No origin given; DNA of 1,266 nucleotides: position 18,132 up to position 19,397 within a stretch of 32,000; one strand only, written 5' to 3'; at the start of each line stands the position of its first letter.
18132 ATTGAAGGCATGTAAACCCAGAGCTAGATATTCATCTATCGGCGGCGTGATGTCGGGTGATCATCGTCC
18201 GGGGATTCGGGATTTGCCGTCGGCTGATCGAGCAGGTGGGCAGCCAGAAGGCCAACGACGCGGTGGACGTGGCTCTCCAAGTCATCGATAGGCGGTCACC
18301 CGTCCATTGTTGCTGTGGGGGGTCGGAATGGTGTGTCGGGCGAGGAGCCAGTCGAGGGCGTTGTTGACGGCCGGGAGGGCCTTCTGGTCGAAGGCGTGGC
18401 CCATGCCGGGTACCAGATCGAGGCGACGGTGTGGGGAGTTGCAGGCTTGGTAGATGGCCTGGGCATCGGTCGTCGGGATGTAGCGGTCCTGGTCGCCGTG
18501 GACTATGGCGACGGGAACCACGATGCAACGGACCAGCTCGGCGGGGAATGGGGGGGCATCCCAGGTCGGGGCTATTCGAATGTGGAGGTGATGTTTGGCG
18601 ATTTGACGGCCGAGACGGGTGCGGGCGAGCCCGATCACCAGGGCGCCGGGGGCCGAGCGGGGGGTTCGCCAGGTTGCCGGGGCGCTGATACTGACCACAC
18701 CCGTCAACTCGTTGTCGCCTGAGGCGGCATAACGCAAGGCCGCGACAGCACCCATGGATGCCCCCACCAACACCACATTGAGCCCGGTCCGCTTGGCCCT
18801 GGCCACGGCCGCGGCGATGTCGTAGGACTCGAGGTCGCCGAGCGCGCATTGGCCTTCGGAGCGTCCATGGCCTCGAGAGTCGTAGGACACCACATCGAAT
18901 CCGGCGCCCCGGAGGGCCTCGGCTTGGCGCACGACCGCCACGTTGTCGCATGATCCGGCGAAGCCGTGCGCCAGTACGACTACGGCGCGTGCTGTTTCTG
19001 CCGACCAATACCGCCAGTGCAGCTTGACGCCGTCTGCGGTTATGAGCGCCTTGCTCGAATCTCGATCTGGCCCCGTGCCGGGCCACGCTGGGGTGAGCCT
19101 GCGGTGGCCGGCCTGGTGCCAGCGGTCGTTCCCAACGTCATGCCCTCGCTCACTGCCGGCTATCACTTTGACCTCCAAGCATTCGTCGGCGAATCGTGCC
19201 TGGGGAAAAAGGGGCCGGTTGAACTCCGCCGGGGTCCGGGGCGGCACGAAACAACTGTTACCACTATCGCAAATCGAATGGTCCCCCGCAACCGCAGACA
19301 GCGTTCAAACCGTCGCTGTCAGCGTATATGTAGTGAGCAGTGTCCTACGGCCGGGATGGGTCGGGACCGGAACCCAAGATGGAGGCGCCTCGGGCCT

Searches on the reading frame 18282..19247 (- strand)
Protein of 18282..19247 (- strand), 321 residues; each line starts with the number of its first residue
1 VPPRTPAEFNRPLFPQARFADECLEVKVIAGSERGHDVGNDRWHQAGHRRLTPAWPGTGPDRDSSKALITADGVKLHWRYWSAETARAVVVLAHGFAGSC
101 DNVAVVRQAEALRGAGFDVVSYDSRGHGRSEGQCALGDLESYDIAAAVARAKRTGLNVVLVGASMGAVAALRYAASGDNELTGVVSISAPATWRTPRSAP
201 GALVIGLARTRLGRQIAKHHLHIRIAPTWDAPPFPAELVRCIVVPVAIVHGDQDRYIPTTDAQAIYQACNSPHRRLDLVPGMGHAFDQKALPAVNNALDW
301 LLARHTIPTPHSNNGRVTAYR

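Call 98: search_protein_families(library=pfam, proteins=[window:18282-19247:-], max_evalue=0.001)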
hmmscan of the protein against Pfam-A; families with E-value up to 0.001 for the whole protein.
window:18282-19247:- (321 aa): 6 families
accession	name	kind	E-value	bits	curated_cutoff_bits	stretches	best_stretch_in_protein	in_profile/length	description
PF12146.15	Hydrolase_4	-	3.2e-26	92.6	27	2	86-216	3-134/239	Serine aminopeptidase, S33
PF00561.26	Abhydrolase_1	-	6.6e-18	65.7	25.8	1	89-202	2-118/245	alpha/beta hydrolase fold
PF12697.13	Abhydrolase_6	-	3.9e-11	44.5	26.3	1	90-286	1-206/217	Alpha/beta hydrolase family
PF02129.25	Peptidase_S15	-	1.7e-07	31.7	23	1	102-195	34-134/262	X-Pro dipeptidyl-peptidase (S15 family)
PF02230.22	Abhydrolase_2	-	2.9e-06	27.7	23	0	241-299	153-214/217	Phospholipase/Carboxylesterase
PF01738.24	DLH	-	7.1e-05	22.9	21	0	157-291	98-193/217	Dienelactone hydrolase family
